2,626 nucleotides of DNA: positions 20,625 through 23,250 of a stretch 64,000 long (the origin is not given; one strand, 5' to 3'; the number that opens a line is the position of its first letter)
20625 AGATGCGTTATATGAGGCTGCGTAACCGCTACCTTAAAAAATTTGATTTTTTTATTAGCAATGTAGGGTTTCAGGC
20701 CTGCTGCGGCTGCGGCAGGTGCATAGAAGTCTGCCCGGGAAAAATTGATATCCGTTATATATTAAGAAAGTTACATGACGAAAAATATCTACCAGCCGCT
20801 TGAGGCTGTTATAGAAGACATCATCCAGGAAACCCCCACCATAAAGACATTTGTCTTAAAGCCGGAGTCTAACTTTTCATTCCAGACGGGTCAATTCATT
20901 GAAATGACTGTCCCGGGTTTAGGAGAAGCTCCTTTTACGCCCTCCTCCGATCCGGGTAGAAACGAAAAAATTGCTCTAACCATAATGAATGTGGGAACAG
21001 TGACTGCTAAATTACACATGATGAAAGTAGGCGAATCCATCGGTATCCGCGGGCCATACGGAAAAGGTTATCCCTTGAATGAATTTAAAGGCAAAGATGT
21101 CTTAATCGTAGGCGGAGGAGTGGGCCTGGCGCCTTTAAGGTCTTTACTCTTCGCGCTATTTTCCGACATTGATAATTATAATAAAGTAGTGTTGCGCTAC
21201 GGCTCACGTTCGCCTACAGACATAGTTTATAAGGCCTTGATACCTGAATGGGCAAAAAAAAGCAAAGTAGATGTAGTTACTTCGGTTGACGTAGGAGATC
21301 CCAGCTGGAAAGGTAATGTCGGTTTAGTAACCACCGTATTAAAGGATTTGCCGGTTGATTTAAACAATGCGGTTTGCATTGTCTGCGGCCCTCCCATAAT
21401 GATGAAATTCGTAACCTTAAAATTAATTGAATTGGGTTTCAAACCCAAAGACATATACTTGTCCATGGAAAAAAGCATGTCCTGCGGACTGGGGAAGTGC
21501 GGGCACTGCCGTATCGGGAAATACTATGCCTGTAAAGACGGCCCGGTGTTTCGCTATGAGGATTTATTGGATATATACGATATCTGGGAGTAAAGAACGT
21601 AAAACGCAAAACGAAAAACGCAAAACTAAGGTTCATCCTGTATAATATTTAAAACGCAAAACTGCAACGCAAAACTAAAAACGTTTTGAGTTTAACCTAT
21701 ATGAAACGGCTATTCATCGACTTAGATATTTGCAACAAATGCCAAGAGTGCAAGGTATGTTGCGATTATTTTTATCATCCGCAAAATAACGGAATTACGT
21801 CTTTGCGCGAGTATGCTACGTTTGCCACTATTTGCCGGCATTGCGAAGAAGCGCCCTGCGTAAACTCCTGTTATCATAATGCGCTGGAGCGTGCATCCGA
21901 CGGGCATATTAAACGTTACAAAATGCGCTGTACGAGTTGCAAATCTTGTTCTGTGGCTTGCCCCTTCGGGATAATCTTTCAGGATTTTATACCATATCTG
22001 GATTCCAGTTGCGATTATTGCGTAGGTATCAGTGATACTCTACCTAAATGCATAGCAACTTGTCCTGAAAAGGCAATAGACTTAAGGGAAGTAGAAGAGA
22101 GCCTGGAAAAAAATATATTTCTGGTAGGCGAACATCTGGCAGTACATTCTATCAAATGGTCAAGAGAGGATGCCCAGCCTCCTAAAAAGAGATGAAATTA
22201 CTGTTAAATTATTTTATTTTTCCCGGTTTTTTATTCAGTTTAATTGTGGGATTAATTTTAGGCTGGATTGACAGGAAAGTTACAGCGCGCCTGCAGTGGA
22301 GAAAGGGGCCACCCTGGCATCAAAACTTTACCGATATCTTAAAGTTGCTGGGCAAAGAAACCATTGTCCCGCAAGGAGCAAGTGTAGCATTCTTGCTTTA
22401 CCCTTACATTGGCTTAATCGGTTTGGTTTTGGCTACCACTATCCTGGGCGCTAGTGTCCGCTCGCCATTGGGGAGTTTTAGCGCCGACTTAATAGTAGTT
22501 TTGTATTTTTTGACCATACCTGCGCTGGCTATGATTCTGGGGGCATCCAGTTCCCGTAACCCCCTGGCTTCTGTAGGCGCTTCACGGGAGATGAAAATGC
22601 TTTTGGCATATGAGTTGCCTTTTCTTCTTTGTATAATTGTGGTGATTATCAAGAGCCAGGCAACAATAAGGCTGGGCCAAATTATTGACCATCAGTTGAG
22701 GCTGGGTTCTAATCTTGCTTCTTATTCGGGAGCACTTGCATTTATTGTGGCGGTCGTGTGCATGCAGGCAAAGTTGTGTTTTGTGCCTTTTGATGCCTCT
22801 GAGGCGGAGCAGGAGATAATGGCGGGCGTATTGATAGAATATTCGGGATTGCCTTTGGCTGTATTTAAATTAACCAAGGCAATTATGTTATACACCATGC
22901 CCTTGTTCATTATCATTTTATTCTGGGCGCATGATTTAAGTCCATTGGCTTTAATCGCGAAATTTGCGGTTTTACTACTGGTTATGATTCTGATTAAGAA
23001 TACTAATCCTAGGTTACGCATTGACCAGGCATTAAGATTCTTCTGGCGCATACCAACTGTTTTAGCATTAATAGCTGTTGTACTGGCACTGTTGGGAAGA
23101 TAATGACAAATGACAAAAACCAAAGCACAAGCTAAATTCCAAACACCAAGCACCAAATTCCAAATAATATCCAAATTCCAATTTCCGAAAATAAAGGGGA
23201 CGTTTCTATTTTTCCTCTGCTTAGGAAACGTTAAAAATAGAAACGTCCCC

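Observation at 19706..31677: Mrp-linked group-4 [NiFe]-hydrogenase operon fused to a sulfhydrogenase beta/gamma-like (AsrAB-like) pyridine-nucleotide module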

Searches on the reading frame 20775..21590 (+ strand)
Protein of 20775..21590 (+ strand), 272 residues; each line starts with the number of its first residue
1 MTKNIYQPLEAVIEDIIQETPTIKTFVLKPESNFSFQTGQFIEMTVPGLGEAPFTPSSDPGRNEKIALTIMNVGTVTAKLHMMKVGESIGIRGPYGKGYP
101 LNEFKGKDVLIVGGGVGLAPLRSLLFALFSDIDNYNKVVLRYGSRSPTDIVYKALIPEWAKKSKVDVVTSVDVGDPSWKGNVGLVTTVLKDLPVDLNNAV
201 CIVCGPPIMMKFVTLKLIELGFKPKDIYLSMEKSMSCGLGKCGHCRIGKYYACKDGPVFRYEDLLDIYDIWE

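Call 4: search_protein_families(library=pfam, proteins=[window:20775-21590:+], max_evalue=0.01)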
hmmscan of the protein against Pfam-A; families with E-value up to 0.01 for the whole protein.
window:20775-21590:+ (272 aa): 4 families
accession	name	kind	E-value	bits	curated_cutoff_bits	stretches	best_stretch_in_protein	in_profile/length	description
PF00175.26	NAD_binding_1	-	6.9e-17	62.5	22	1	112-213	2-107/109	Oxidoreductase NAD-binding domain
PF10418.14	DHODB_Fe-S_bind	-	1.7e-10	40.9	23.9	1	232-264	1-40/41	Iron-sulfur cluster binding domain of dihydroorotate dehydrogenase B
PF00970.30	FAD_binding_6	-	1.6e-06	28.8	21.1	1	24-97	15-96/99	Oxidoreductase FAD-binding domain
PF08022.18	FAD_binding_8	-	0.0084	16.6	22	0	20-83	14-81/109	FAD-binding domain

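Call 25: search_protein_families(library=ncbifam, proteins=[window:20775-21590:+], max_evalue=0.001)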
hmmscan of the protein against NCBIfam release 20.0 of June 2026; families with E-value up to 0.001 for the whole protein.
window:20775-21590:+ (272 aa): 26 families (the best 25 are shown)
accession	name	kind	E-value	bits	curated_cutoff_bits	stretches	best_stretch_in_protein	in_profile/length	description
TIGR02911.1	sulfite_red_B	equivalog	3.2e-67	226.4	288.6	1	4-262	1-254/261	anaerobic sulfite reductase subunit AsrB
NF006220.0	PRK08345.1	subfamily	1.9e-64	217.8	395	1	3-267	5-290/294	cytochrome-c3 hydrogenase subunit gamma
NF040830.1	sulfhyd_ShyC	equivalog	2e-55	188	600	1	4-266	2-283/288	NAD(P)-dependent hydrogenase/sulfhydrogenase 2 subunit gamma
NF040835.1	sulfhyd_HydG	equivalog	8.7e-54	182.7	650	1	32-266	46-286/292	NADPH-dependent hydrogenase/sulfhydrogenase 1 subunit gamma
NF000796.0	PRK00054.1-1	equivalog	3e-50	170.8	224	1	9-266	4-237/254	dihydroorotate dehydrogenase electron transfer subunit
NF000798.0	PRK00054.1-3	equivalog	8.3e-29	100.9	219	1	25-264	20-242/244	dihydroorotate dehydrogenase electron transfer subunit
NF000799.0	PRK00054.1-4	equivalog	5.8e-25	87.8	314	1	63-263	64-255/258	dihydroorotate dehydrogenase electron transfer subunit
NF009414.0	PRK12778.1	equivalog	2e-24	85.9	1103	1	30-260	22-244/752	bifunctional dihydroorotate dehydrogenase B NAD binding subunit/NADPH-dependent glutamate synthase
NF000797.0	PRK00054.1-2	equivalog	2.2e-24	86.2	270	1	17-261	23-262/267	dihydroorotate dehydrogenase electron transfer subunit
NF004862.0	PRK06222.1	subfamily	2.8e-24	86.1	220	1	33-260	25-244/281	sulfide/dihydroorotate dehydrogenase-like FAD/NAD-binding protein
NF040810.1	BenC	equivalog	3.8e-20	72.3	430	1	7-229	103-327/333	benzoate 1,2-dioxygenase electron transfer component BenC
NF058606.1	GlBtMonoRdsGbcB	equivalog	9.1e-19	67.6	500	1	15-223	20-238/362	glycine betaine monooxygenase reductase subunit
NF005963.0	PRK08051.1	equivalog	2.7e-18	66.1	230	1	9-217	4-214/233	NAD(P)H-flavin reductase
NF045803.1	MethMoxFADbindMmoC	equivalog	4.5e-16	58.5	500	1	31-229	135-337/343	aromatic/alkene monooxygenase hydroxylase FAD-binding subunit MmoC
TIGR01941.1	nqrF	equivalog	9.3e-15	54.4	295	1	71-229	237-400/405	NADH:ubiquinone reductase (Na(+)-transporting) subunit F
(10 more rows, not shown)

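Call 27: search_solved_structures(query=window:20775-21590:+, max_evalue=0.01, show_alignments=3)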
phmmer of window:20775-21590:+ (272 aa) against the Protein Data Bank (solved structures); distinct sequences matched with E-value up to 0.01: 96 (the best 60 are shown).
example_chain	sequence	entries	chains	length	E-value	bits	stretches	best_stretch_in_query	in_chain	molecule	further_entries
9nez_C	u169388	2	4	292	1.2e-52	182.3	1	32-266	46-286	Sulfhydrogenase 1 subunit gamma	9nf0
4ylf_A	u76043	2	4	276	9.1e-21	77.7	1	27-264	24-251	Dihydroorotate dehydrogenase B (NAD(+)), electron transfer subunit homolog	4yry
5ksw_B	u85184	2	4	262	3.3e-20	75.9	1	27-265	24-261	Dihydroorotate dehydrogenase B (NAD(+)), electron transfer subunit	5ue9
1ep1_B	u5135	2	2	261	7.4e-19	71.4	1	38-261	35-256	DIHYDROOROTATE DEHYDROGENASE B (PYRK SUBUNIT)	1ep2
1ep3_B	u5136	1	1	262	7.5e-19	71.4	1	38-261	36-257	DIHYDROOROTATE DEHYDROGENASE B (PYRK SUBUNIT)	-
7rom_A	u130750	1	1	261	4.1e-17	65.7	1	53-229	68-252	NADH-cytochrome b5 reductase 1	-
7qty_A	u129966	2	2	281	5.4e-13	52.2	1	74-229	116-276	Na(+)-translocating NADH-quinone reductase subunit F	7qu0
2r6h_A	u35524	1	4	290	1.6e-11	47.4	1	73-222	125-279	NADH:ubiquinone oxidoreductase, Na translocating, F subunit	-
2eix_A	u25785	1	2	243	9.1e-11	44.9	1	29-227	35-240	NADH-cytochrome b5 reductase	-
4wqm_A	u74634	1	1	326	9.6e-11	44.8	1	28-215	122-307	Toluene-4-monooxygenase electron transfer component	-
6mv1_A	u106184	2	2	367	1.6e-10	44.1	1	25-228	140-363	Cytochrome b5 reductase 4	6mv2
7qu3_A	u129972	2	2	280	2.5e-10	43.5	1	74-229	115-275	Na(+)-translocating NADH-quinone reductase subunit F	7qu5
8ad3_A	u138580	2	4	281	6e-10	42.2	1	74-229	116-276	Na(+)-translocating NADH-quinone reductase subunit F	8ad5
4u9u_A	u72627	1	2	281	6.4e-10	42.1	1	74-229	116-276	Na(+)-translocating NADH-quinone reductase subunit F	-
7xk3_F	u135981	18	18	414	6.5e-10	42.1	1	74-229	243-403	Na(+)-translocating NADH-quinone reductase subunit F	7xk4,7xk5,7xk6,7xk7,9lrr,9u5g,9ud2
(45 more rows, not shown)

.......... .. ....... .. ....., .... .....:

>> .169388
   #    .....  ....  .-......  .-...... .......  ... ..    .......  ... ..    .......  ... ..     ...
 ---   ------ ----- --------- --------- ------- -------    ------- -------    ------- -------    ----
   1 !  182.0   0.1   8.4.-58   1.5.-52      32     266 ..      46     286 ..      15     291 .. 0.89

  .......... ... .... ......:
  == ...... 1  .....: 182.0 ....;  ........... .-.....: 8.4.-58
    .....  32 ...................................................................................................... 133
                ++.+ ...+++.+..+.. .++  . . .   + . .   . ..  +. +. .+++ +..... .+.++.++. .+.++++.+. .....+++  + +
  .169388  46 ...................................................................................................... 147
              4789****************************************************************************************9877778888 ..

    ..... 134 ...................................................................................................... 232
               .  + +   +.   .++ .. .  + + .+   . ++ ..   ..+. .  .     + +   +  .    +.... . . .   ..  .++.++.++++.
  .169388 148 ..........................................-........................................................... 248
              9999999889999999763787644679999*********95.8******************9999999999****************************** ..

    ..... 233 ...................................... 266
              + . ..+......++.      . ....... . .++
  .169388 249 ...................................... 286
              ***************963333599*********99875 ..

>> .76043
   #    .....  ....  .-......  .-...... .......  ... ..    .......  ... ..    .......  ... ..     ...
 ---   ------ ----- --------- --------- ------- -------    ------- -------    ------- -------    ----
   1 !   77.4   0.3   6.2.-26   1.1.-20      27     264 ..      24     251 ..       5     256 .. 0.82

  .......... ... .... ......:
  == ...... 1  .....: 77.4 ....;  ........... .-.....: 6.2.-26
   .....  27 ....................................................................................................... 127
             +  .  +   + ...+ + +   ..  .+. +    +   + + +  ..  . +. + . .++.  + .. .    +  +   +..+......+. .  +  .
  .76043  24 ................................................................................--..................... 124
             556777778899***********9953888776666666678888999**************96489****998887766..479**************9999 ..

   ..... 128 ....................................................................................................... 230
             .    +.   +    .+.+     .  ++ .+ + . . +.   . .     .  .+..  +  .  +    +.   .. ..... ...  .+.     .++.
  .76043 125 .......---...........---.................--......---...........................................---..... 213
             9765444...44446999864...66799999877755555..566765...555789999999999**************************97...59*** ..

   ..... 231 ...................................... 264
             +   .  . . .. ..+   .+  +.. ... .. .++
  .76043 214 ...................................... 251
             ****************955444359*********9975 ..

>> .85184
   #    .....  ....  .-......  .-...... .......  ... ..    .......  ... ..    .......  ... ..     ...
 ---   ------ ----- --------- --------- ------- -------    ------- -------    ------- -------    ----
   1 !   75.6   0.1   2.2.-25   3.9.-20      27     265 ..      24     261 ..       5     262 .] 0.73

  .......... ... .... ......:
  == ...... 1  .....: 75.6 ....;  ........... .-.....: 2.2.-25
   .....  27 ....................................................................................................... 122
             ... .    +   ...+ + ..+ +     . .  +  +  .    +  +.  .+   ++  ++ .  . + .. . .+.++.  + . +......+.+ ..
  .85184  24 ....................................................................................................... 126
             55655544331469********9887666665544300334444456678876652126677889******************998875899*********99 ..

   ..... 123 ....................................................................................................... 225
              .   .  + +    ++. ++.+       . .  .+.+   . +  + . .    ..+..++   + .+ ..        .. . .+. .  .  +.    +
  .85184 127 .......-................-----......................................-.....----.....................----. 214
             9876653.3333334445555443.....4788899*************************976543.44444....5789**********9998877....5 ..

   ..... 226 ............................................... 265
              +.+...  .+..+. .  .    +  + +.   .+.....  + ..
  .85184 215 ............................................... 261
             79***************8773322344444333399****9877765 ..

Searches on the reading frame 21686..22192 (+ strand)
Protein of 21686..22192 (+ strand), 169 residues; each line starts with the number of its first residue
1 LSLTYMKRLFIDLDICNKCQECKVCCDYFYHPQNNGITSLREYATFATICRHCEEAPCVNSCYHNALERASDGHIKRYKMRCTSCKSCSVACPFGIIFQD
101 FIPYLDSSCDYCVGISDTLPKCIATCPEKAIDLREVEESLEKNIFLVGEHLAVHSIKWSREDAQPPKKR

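Call 4: search_protein_families(library=pfam, proteins=[window:21686-22192:+], max_evalue=0.01)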
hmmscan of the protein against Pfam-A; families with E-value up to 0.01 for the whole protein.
window:21686-22192:+ (169 aa): 9 families
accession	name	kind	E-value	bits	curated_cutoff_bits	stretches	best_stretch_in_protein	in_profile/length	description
PF13247.11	Fer4_11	-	3.8e-11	43.5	26.2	1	43-134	3-98/100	4Fe-4S dicluster domain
PF12838.12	Fer4_7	-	1.3e-07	32.3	27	1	50-96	2-52/52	4Fe-4S dicluster domain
PF12837.12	Fer4_6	-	8.7e-05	22.7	25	0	81-97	8-24/24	4Fe-4S binding domain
PF00037.32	Fer4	-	0.00013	22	21.1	1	80-97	6-23/24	4Fe-4S binding domain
PF13187.11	Fer4_9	-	0.00023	21.6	27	1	50-96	2-51/52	4Fe-4S dicluster domain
PF13237.11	Fer4_10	-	0.00046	20.5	25.5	1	77-127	4-53/53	4Fe-4S dicluster domain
PF12797.12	Fer4_2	-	0.00089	19.5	24.5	1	76-94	4-22/22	4Fe-4S binding domain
PF13484.11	Fer4_16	-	0.0031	18.7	30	0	81-100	1-20/66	4Fe-4S double cluster binding domain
PF14697.11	Fer4_21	-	0.0036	17.9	35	1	50-94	8-53/59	4Fe-4S dicluster domain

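Call 25: search_protein_families(library=ncbifam, proteins=[window:21686-22192:+], max_evalue=0.001)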
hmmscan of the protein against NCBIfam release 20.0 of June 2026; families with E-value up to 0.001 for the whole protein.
window:21686-22192:+ (169 aa): 24 families
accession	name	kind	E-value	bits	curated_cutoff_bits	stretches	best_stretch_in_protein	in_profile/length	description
NF009408.0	PRK12769.1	equivalog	5.8e-16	57.7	1003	1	29-140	37-150/659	formate-dependent uric acid utilization protein AegA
NF009451.0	PRK12809.1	equivalog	8.2e-15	54.1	1154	1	41-135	47-138/639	formate-dependent uric acid utilization protein YgfT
TIGR02951.1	DMSO_dmsB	equivalog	1.4e-13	51.1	214.1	1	45-139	59-156/161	DMSO/selenate family reductase complex B subunit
NF007658.0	PRK10330.1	equivalog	1.8e-12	47.1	260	1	44-97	52-104/181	electron transport protein HydN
NF045715.1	sulf_resp_HmcB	equivalog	4.8e-11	42.3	420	1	48-138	105-200/307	sulfate respiration complex iron-sulfur protein HmcB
TIGR03149.1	cyt_nit_nrfC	equivalog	5.3e-11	42.3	377.6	1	41-139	85-187/225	cytochrome c nitrite reductase Fe-S protein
NF045766.1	PhenlGlyoxDHPadI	equivalog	1.6e-10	40.4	700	1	12-135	10-137/443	NADH-dependent phenylglyoxylate dehydrogenase subunit beta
NF008134.0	PRK10882.1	equivalog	6.5e-10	38.6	263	1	41-133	104-205/329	hydrogenase 2 operon protein HybA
NF011569.0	PRK14993.1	equivalog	1.9e-08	34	416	1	9-131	46-183/244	tetrathionate reductase subunit TtrB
NF041715.1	arsenate_red_ArrB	equivalog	2.2e-08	34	450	1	11-98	7-105/233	arsenate respiratory reductase iron-sulfur subunit ArrB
NF045797.1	DsrO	equivalog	2.4e-07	30.4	200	1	42-98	95-151/235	sulfate reduction electron transfer complex DsrMKJOP subunit DsrO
NF038355.1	FDH3_beta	equivalog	3.3e-07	30.5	240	1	8-96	4-100/180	formate dehydrogenase FDH3 subunit beta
NF038196.1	ferrodoxin_EFR1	subfamily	4.1e-07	30.3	75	1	79-138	183-236/242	EFR1 family ferrodoxin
TIGR01582.1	FDH-beta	equivalog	3.6e-06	26.3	334.7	1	49-140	92-186/283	formate dehydrogenase subunit beta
NF045874.1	Vhu_polyferre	exception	2.9e-05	23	600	1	12-153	5-126/381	F420-non-reducing hydrogenase associated-polyferredoxin VhuB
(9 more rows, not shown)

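Call 48: search_solved_structures(query=window:21686-22192:+, max_evalue=0.001)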
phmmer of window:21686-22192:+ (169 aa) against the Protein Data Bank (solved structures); distinct sequences matched with E-value up to 0.001: 18.
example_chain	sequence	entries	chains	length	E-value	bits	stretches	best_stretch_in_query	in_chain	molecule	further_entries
7qv7_B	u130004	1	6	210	1.3e-12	51.4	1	42-103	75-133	Hydrogen dependent carbon dioxide reductase subunit HycB4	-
7z0s_B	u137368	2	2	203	2.5e-12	50.5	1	10-97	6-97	Formate hydrogenlyase subunit 2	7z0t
9mqx_E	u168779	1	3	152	1.1e-09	41.9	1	8-136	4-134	Fe-S-cluster-containing hydrogenase subunit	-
8c0z_C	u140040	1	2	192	3.6e-09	40.2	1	7-132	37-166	Iron-sulfur cluster-binding protein potential subunit of aldehyde oxidoreductase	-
6cz7_B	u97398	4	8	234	1.3e-08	38.4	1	11-99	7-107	4Fe-4S ferredoxin, iron-sulfur binding domain protein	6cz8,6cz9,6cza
7qv7_A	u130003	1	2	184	1.7e-08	38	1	12-98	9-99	Hydrogen dependent carbon dioxide reductase subunit HycB3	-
30gj_B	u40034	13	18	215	4.4e-07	33.4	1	44-140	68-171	Formate dehydrogenase, beta subunit, putative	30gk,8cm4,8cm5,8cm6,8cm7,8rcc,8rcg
8rc8_B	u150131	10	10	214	5.4e-07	33.1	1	44-140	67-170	Formate dehydrogenase, beta subunit, putative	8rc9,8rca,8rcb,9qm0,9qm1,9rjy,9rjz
6sdr_B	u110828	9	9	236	6.2e-07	32.9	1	44-140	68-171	Formate dehydrogenase, beta subunit, putative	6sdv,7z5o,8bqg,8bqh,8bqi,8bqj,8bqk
2vpw_B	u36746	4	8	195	1.2e-06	32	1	9-136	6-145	NRFC PROTEIN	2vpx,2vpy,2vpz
6x6u_B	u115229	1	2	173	1.3e-06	31.9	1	10-135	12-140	Oxidoreductase, Fe-S subunit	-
6x1o_B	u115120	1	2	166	4.4e-06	30.2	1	10-135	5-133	Oxidoreductase, Fe-S subunit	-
4ydd_B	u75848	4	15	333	6.1e-06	29.7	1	46-138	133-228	DMSO reductase family type II enzyme, iron-sulfur subunit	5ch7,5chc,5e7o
6lod_B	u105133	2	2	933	4.3e-05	26.9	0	46-107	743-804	Fe-S-cluster-containing hydrogenase components 1-like protein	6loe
1kqf_B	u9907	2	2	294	4.9e-05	26.8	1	48-141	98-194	FORMATE DEHYDROGENASE, NITRATE-INDUCIBLE, IRON-SULFUR SUBUNIT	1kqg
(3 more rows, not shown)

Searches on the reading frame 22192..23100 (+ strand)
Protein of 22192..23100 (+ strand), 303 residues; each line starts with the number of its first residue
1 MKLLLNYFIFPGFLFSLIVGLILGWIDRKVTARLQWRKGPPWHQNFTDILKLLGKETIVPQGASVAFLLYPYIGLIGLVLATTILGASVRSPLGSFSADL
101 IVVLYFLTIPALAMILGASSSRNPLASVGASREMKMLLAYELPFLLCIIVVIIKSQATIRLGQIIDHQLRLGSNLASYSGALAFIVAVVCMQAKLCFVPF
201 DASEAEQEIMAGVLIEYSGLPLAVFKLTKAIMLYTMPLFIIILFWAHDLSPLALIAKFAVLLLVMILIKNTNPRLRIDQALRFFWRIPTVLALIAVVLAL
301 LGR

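Call 4: search_protein_families(library=pfam, proteins=[window:22192-23100:+], max_evalue=0.01)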
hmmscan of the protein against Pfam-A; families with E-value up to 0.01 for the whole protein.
window:22192-23100:+ (303 aa): 1 family
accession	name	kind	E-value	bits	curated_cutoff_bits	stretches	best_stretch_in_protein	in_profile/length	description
PF00146.26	NADHdh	-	1.5e-61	208.8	27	1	15-299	9-297/298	NADH dehydrogenase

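Call 25: search_protein_families(library=ncbifam, proteins=[window:22192-23100:+], max_evalue=0.001)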
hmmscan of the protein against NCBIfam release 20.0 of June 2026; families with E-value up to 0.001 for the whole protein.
window:22192-23100:+ (303 aa): 7 families
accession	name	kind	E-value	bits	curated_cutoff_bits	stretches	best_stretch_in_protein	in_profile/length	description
NF004741.0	PRK06076.1-2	equivalog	4.3e-50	170.8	305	1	6-301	23-331/337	NADH-quinone oxidoreductase subunit NuoH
NF004740.0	PRK06076.1-1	equivalog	2.8e-29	102.7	399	1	14-298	23-315/325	NADH-quinone oxidoreductase subunit NuoH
NF004745.0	PRK06076.1-6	equivalog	1.6e-28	99.9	450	1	18-298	28-328/341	NADH-quinone oxidoreductase subunit NuoH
NF040610.1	F420_dehyd_FpoH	exception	2.9e-26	92.6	475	1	17-299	24-332/339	F420H2 dehydrogenase subunit FpoH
NF004743.0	PRK06076.1-4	equivalog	3.1e-24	85.7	494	1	13-297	24-336/433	NADH-quinone oxidoreductase subunit NuoH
NF004744.0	PRK06076.1-5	equivalog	4.2e-22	78.8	542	1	16-246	40-278/372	NADH-quinone oxidoreductase subunit NuoH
NF004742.0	PRK06076.1-3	equivalog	4.6e-22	78.7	531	1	27-298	46-343/356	NADH-quinone oxidoreductase subunit NuoH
